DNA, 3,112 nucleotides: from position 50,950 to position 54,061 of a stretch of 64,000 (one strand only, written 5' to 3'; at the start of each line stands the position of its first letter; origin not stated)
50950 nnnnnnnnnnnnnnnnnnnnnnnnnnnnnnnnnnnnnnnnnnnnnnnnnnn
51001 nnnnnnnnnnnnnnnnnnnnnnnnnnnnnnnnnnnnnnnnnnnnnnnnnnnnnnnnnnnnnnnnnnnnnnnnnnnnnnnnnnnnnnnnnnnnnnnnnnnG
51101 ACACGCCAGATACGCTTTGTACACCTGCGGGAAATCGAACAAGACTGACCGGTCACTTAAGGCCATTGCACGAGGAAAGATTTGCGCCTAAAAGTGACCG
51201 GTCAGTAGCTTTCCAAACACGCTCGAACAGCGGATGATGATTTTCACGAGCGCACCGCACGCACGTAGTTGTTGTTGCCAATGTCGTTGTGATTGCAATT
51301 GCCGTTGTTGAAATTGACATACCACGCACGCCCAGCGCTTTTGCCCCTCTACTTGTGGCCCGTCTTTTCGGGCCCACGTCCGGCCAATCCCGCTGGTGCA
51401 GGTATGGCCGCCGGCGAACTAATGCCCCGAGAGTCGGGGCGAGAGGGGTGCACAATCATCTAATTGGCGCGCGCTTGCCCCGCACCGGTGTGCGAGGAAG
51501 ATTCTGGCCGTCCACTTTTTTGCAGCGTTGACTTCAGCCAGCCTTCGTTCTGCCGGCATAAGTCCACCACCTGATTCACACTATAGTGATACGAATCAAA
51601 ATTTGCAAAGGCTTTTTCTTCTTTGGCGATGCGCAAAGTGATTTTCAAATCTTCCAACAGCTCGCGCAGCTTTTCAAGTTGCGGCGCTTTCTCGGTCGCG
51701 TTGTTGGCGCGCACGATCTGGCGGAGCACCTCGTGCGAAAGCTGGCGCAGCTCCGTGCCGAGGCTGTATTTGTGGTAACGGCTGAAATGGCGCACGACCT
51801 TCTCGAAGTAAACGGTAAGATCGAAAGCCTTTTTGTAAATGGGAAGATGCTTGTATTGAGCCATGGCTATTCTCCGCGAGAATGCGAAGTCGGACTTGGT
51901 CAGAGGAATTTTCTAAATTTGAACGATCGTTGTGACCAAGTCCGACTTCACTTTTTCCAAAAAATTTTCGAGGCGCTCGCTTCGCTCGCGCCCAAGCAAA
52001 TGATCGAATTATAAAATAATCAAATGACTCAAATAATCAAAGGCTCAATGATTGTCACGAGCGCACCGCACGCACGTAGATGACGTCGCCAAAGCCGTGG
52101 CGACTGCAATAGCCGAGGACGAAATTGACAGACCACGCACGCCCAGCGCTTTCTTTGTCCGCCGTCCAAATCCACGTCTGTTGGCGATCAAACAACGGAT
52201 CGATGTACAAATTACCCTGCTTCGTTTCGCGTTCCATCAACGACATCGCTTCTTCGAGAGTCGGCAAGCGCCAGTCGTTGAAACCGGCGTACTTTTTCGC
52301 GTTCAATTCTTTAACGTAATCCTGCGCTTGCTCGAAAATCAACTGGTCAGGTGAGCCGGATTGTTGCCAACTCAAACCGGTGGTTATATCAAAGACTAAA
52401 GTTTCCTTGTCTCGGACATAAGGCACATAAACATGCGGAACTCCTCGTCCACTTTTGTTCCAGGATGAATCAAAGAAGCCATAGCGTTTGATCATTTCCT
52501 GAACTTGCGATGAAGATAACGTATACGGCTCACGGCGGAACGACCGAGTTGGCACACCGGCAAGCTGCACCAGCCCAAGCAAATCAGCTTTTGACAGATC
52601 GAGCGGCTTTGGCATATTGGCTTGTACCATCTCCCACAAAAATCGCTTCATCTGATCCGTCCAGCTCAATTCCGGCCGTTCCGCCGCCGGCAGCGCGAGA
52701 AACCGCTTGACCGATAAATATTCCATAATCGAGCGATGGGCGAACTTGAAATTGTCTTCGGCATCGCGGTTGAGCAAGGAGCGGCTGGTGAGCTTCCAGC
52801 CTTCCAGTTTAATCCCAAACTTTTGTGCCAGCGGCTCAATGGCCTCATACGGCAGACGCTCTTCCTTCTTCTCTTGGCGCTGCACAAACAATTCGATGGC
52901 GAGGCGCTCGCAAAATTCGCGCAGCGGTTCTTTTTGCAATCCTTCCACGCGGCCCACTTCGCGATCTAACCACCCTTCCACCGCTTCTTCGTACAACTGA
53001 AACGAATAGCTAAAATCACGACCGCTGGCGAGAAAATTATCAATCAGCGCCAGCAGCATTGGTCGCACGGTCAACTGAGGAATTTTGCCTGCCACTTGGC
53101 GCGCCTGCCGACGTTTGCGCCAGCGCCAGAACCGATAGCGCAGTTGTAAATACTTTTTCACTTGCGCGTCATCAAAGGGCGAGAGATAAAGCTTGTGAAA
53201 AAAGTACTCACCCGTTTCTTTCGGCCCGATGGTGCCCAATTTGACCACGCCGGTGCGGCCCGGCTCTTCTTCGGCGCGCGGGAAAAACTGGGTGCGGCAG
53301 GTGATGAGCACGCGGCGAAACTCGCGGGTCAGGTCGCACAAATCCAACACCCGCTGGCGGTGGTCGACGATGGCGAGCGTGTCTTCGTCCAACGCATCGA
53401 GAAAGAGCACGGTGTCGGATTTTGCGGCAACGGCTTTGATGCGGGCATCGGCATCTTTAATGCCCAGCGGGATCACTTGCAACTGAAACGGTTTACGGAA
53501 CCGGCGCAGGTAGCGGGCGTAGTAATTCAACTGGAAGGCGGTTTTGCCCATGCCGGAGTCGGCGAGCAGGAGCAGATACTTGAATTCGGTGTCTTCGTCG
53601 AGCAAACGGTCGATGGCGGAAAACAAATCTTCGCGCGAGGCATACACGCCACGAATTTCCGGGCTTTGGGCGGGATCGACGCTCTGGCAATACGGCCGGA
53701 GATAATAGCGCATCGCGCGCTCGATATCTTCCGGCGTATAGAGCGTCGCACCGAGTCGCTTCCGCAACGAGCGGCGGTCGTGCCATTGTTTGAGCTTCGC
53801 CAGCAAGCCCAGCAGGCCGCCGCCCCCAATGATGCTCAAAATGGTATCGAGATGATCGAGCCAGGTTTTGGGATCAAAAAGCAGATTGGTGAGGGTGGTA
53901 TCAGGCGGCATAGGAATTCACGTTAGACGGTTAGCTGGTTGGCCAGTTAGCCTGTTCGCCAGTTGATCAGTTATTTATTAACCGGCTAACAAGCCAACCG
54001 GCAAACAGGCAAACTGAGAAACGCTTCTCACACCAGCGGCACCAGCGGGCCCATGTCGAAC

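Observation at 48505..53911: Complete DGR: avd - TR - RT flanked by two variable repeats whose differences from TR are strictly adenine-specific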

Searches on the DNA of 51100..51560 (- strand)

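Call 116: search_rna_families(source=window, start=51100, end=51560, threshold=evalue, max_evalue=1)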
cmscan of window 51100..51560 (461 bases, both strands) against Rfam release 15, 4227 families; matches with E-value up to 1: 1.
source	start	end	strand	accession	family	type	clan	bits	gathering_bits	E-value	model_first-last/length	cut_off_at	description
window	51144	51207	+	RF03648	mir-9413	Gene; miRNA;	-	20.6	100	0.18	13-58/68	no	mir-9413 microRNA precursor family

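Call 119: build_rna_model(alignment_id=A5, structure=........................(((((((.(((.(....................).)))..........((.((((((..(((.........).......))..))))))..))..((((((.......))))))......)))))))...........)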
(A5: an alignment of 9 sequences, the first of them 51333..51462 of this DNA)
Model R1 built from alignment A5 (9 sequences, 162 columns); structure: as given.
model positions 134; base pairs 28; branch points 2; effective number of sequences 3.48; information 0.59 bits per position. Calibrated on 0.2 Mb of random sequence (short: E-values are rough).
structure used (alignment columns):
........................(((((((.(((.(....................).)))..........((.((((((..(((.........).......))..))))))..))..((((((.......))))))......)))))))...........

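Call 120: search_with_rna_model(model_id=R1, sources=[window, L004, L005, L006, L007, L008, L009, L010, L011, L012, L013, L014, L015, L016, L017, L018, L019, L020, L021, L022, L023, L024, L025, L026, L027, L028, L029, L030, L031, L032, L033, L034, L035, L036, L037, L038, L039, L040, L041, L042, L043, L044, L045, L046, L047, L048, L049, L050, L051, L052, L053, L054, L055, L056, L057, L058, L059, L060, L061, L062, L063, L064, L065, L066, L067, L068, L069, L070, L071, L072, L073, L074, L075, L076, L077, L078, L079, L080, L081, L082, L083, L165, L166, L167, L168, L169, L170, L164], max_evalue=0.01)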
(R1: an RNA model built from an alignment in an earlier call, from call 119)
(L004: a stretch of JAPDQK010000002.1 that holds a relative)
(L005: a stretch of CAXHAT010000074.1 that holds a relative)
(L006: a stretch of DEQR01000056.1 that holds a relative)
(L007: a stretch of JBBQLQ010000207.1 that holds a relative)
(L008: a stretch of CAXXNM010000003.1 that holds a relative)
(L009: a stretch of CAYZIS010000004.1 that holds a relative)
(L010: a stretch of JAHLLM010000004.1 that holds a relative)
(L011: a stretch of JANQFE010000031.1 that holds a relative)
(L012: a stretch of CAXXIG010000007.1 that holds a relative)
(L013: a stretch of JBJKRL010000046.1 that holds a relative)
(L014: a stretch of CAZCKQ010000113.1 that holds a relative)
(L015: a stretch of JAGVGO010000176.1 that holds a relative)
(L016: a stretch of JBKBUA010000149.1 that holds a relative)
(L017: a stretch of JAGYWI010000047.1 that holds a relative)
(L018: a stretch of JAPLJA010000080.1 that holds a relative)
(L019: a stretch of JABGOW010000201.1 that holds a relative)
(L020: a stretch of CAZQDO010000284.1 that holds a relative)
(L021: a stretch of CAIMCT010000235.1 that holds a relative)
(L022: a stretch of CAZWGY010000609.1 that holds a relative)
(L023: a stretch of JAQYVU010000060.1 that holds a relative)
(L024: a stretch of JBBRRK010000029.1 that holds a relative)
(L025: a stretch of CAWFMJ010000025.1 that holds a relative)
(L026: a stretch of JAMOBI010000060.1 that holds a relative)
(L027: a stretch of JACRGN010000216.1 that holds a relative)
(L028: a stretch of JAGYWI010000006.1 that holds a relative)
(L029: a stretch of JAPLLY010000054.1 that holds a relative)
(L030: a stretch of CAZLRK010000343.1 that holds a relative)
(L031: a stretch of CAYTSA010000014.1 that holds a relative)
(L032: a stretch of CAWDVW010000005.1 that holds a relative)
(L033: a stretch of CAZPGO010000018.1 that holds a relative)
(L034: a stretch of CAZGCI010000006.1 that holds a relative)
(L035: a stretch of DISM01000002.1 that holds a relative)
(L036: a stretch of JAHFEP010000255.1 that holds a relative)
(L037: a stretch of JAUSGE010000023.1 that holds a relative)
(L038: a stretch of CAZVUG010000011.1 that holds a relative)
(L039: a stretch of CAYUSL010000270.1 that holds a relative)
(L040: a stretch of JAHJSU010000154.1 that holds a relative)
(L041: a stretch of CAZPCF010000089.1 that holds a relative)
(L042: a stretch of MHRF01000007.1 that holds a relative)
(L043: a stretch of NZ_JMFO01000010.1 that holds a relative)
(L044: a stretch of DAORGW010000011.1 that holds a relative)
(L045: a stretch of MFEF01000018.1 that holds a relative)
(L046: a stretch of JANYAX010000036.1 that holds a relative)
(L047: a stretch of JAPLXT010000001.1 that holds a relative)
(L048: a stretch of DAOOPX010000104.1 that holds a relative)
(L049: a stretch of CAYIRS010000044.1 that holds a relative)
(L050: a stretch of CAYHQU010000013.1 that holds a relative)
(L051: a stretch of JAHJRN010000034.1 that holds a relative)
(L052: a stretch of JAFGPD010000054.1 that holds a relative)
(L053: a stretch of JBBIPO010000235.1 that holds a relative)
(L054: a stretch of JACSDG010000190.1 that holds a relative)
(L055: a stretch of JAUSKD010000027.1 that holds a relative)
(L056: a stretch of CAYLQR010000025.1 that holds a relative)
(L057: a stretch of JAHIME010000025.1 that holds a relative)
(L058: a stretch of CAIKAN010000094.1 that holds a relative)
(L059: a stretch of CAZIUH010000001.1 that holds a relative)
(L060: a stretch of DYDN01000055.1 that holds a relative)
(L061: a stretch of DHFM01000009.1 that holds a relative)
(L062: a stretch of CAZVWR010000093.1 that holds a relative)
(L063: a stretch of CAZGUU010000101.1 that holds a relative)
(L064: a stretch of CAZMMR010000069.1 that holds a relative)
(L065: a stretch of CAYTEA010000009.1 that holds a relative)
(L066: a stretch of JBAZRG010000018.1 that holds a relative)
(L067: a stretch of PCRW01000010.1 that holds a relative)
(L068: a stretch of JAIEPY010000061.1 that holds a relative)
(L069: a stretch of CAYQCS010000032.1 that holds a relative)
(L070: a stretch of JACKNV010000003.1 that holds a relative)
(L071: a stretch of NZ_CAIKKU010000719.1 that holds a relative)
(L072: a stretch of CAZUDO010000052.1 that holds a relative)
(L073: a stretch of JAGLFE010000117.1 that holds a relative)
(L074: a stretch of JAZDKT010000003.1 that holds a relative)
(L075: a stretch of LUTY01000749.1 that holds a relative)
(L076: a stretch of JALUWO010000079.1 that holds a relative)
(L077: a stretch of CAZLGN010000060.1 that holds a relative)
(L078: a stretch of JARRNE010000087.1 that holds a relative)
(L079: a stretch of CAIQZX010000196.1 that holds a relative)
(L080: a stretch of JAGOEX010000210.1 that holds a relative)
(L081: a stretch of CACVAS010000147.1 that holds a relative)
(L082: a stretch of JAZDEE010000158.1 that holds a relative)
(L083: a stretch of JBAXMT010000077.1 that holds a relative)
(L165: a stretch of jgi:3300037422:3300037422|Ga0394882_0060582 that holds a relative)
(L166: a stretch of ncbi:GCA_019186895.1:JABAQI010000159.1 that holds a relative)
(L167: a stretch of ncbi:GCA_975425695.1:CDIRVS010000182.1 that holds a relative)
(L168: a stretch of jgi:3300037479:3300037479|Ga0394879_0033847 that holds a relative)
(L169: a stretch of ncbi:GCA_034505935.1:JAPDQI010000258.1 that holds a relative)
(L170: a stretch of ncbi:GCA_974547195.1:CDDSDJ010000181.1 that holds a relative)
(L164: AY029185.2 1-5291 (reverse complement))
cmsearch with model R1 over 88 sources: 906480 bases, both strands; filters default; matches with E-value up to 0.01: 20.
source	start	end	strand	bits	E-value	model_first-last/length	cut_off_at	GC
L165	552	683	+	134.3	2.7e-35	1-134/134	no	0.64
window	51333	51463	-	131.4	1.7e-34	1-134/134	no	0.63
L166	1310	1442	+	126.4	4.4e-33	1-134/134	no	0.62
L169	1412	1545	+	126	5.7e-33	1-134/134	no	0.65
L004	7740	7873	+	122.5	5.6e-32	1-134/134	no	0.63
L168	1295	1434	+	116.7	2.5e-30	1-134/134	no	0.56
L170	1267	1404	+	111.6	6.8e-29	1-134/134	no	0.67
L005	3762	3897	+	79.1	1e-19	1-134/134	no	0.57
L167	1342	1473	+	74.9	1.6e-18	1-134/134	no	0.59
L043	7747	7853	+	38.3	3.5e-08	1-134/134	no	0.51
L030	338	478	+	38.1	3.9e-08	1-134/134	no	0.44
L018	7737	7850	+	36.3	1.2e-07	1-134/134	no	0.56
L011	7728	7867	+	35.1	2.7e-07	1-134/134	no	0.61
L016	1468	1574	+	35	3e-07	1-134/134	no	0.56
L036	534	640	+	35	3e-07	1-134/134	no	0.5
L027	7695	7873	+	35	3.1e-07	1-134/134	no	0.5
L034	7676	7834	+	26.6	7.1e-05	1-134/134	no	0.69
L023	7752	7863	+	23.8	0.00043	1-134/134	no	0.49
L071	5046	5156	+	23.6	0.00048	1-134/134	no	0.66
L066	1431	1574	+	21.1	0.0026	1-134/134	no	0.38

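Call 121: search_with_rna_model(model_id=R1, sources=[window, L004, L005, L165, L166, L167, L168, L169, L170, L043, L030, L018, L011, L016, L036, L027, L034, L023, L071, L066], max_evalue=0.01, make_alignment=true)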
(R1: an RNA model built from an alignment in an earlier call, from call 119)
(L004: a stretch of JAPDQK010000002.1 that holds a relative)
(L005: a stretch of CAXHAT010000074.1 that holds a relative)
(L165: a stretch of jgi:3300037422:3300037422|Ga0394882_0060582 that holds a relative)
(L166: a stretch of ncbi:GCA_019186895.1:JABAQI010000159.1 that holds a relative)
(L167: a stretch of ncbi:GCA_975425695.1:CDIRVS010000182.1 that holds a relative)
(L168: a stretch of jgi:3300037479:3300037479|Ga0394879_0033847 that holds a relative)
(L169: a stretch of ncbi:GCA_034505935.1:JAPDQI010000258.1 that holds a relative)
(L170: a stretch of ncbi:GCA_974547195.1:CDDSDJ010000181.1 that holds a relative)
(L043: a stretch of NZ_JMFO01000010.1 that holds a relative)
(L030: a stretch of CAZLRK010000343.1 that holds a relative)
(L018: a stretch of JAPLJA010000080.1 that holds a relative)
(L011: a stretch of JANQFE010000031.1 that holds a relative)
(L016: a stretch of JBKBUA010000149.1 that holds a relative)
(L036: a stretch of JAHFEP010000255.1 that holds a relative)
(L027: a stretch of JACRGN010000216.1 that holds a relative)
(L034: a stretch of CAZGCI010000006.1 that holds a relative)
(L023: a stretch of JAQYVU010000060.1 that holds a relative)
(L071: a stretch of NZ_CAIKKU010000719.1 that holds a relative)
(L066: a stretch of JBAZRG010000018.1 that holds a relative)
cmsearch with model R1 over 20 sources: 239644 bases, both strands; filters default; matches with E-value up to 0.01: 20.
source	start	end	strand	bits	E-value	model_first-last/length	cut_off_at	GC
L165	552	683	+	134.3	7.1e-36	1-134/134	no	0.64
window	51333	51463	-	131.4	4.5e-35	1-134/134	no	0.63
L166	1310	1442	+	126.4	1.2e-33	1-134/134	no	0.62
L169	1412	1545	+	126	1.5e-33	1-134/134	no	0.65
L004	7740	7873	+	122.5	1.5e-32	1-134/134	no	0.63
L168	1295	1434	+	116.7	6.6e-31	1-134/134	no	0.56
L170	1267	1404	+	111.6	1.8e-29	1-134/134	no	0.67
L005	3762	3897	+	79.1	2.7e-20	1-134/134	no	0.57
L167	1342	1473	+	74.9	4.3e-19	1-134/134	no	0.59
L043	7747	7853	+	38.3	9.3e-09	1-134/134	no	0.51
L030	338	478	+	38.1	1e-08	1-134/134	no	0.44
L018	7737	7850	+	36.3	3.3e-08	1-134/134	no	0.56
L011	7728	7867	+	35.1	7.2e-08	1-134/134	no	0.61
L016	1468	1574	+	35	8e-08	1-134/134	no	0.56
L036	534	640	+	35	8e-08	1-134/134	no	0.5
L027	7695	7873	+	35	8.1e-08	1-134/134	no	0.5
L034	7676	7834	+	26.6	1.9e-05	1-134/134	no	0.69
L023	7752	7863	+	23.8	0.00011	1-134/134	no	0.49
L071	5046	5156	+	23.6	0.00013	1-134/134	no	0.66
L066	1431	1574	+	21.1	0.00067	1-134/134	no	0.38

Alignment A6: 20 matches aligned to the model, 265 columns, each read 5' to 3' on its own strand. Consensus structure (alignment columns), stored with it:
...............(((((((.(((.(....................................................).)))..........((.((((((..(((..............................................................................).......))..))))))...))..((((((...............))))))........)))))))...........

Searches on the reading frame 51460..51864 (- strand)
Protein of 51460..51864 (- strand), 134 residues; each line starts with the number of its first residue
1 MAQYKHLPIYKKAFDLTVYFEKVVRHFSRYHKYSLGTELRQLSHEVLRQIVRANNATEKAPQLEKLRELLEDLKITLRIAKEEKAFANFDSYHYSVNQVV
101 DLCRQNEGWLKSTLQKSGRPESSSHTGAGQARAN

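Call 5: search_protein_families(library=pfam, proteins=[window:51460-51864:-], max_evalue=0.01)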
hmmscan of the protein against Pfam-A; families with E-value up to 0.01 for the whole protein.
window:51460-51864:- (134 aa): 2 families
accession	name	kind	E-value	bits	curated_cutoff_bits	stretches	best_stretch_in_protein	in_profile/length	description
PF22296.2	bAvd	-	1.3e-11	45.4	40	1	9-112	3-106/107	bAvd-like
PF05635.17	23S_rRNA_IVP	-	0.0019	18.9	33.8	1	6-67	2-63/106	23S rRNA-intervening sequence protein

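Call 11: search_protein_families(library=ncbifam, proteins=[window:51460-51864:-], max_evalue=0.01)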
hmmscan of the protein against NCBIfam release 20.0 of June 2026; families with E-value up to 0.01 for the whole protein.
window:51460-51864:- (134 aa): 1 family
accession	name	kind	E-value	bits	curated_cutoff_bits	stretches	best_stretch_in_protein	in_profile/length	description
NF033474.1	DivGenRetAVD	equivalog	3.6e-13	49.7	80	1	7-111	1-104/104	diversity-generating retroelement protein Avd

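Call 21: find_encoding_contigs(protein=window:51460-51864:-, flank=10000, max_places=6)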
Protein window:51460-51864:- (134 aa): 2 contigs read that carry it; 2 places shown.
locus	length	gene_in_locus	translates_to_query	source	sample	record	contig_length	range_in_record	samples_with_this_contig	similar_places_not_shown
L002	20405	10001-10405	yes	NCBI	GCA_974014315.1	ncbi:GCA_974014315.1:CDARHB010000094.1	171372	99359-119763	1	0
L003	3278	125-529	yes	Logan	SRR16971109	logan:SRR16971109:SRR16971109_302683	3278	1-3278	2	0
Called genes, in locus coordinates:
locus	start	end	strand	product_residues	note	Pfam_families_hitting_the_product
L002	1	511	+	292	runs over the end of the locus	PF00165:HTH_AraC (weak), PF12833:HTH_18, PF01035:DNA_binding_1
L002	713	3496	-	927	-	PF02463:SMC_N (faint), PF13304:AAA_21 (weak)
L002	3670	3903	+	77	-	PF05168:HEPN (weak)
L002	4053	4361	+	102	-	-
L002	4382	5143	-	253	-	PF08032:SpoU_sub_bind, PF00588:SpoU_methylase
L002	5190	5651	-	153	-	PF01850:PIN (weak)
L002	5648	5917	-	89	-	PF01954:AF2212-like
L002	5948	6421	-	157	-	-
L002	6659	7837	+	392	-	PF02788:RuBisCO_large_N, PF00016:RuBisCO_large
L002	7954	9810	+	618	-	PF07603:Lcl_C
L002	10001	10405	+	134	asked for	PF22296:bAvd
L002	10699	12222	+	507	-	PF00078:RVT_1, PF01624:MutS_I (weak)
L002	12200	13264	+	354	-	PF13676:TIR_2, PF07603:Lcl_C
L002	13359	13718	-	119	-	-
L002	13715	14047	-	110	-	PF04255:DUF433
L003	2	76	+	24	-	?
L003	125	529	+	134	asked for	PF22296:bAvd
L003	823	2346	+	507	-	PF00078:RVT_1, PF01624:MutS_I (weak)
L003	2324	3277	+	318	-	?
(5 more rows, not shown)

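Call 37: search_protein_families(library=padloc, proteins=[window:51460-51864:-], max_evalue=0.01)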
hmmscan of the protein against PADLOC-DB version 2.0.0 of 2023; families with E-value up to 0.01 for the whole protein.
window:51460-51864:- (134 aa): 0 families

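Call 51: search_solved_structures(query=window:51460-51864:-, max_evalue=1)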
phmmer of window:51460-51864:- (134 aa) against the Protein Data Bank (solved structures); distinct sequences matched with E-value up to 1: 0.

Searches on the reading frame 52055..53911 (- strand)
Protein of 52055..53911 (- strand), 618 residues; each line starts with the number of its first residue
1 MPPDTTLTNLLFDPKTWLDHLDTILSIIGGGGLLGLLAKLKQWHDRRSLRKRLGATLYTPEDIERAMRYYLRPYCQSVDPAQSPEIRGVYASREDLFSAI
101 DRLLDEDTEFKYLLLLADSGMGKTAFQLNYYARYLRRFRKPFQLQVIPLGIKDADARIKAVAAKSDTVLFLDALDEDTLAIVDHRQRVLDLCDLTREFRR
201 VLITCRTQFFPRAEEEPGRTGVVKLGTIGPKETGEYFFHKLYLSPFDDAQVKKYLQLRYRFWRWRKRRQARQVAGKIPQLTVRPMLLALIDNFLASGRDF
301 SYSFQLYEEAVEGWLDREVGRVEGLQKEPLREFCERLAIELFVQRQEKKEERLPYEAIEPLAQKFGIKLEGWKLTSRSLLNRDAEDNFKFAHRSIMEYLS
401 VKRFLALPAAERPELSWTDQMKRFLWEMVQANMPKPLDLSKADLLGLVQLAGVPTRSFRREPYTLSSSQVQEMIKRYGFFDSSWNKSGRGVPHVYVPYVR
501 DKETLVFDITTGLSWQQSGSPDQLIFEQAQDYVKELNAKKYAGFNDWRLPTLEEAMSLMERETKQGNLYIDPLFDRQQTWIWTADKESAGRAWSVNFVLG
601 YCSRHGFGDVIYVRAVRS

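Call 5: search_protein_families(library=pfam, proteins=[window:52055-53911:-], max_evalue=0.01)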
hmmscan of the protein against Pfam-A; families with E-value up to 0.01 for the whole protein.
window:52055-53911:- (618 aa): 2 families
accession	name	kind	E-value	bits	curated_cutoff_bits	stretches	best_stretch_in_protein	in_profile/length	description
PF07603.17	Lcl_C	-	8.9e-20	71.6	34.9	1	505-617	2-117/117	Lcl C-terminal domain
PF20720.3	nSTAND3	-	0.0031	17.7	27.2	1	107-216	14-121/155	Novel STAND NTPase 3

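Call 11: search_protein_families(library=ncbifam, proteins=[window:52055-53911:-], max_evalue=0.01)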
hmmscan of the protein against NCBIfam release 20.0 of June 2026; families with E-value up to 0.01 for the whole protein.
window:52055-53911:- (618 aa): 1 family
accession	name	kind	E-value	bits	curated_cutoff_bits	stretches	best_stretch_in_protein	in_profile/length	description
NF052322.1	FimD_tip_adhes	equivalog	0.0018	17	170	1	527-590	580-639/664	fimbrial tip adhesin FimD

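Call 20: find_encoding_contigs(protein=window:52055-53911:-, flank=10000, max_places=6)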
Protein window:52055-53911:- (618 aa): 1 contig read that carries it; 1 place shown.
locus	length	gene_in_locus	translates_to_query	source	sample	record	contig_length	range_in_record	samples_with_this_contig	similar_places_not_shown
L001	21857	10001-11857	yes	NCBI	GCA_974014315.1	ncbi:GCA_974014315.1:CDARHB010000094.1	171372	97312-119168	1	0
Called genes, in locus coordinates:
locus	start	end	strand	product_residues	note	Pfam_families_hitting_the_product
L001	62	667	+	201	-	PF00775:Dioxygenase_C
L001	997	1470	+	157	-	PF14376:Haem_bd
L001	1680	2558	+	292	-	PF00165:HTH_AraC (weak), PF12833:HTH_18, PF01035:DNA_binding_1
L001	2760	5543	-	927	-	PF02463:SMC_N (faint), PF13304:AAA_21 (weak)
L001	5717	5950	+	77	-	PF05168:HEPN (weak)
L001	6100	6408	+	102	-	-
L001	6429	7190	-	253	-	PF08032:SpoU_sub_bind, PF00588:SpoU_methylase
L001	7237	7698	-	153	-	PF01850:PIN (weak)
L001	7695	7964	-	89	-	PF01954:AF2212-like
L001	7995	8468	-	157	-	-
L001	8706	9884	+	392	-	PF02788:RuBisCO_large_N, PF00016:RuBisCO_large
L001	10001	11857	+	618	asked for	PF07603:Lcl_C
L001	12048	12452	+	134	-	PF22296:bAvd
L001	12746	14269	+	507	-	PF00078:RVT_1, PF01624:MutS_I (weak)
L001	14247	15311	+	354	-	PF13676:TIR_2, PF07603:Lcl_C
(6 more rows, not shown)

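Call 37: search_protein_families(library=padloc, proteins=[window:52055-53911:-], max_evalue=0.01)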
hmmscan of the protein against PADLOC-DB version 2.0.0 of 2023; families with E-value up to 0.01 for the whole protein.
window:52055-53911:- (618 aa): 0 families

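Call 49: search_solved_structures(query=window:52055-53911:-, max_evalue=1)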
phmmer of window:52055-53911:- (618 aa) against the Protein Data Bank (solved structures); distinct sequences matched with E-value up to 1: 7.
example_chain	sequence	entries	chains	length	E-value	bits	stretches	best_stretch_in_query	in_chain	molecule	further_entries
9nxi_A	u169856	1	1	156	0.17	13.1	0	102-163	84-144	Glycoside hydrolase family 43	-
1wlj_A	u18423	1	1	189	0.44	11.8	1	271-347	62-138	interferon stimulated gene 20kDa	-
1zv1_A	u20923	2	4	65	0.55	11.5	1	121-163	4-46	Doublesex protein | Protein doublesex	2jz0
1ns5_A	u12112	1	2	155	0.78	11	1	130-200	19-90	Hypothetical protein ybeA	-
2jz1_A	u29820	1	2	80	0.8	10.9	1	121-164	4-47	Protein doublesex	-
5twj_C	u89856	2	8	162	0.8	10.9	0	130-200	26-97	Ribosomal RNA large subunit methyltransferase H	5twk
7cf7_A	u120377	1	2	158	0.85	10.9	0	130-167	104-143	Ribosomal RNA large subunit methyltransferase H,Ribosomal RNA large subunit methyltransfer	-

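Call 98: search_protein_families(library=pfam, proteins=[window:52412-53911:-], max_evalue=5)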
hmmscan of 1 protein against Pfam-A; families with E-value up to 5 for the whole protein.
window:52412-53911:- (500 aa): 2 families
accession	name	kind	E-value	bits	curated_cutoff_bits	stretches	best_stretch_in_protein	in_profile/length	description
PF20720.3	nSTAND3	-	0.0026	17.9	27.2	1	107-216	14-121/155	Novel STAND NTPase 3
PF13191.12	AAA_16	-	0.019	15.9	32.6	1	93-205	5-127/167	AAA ATPase domain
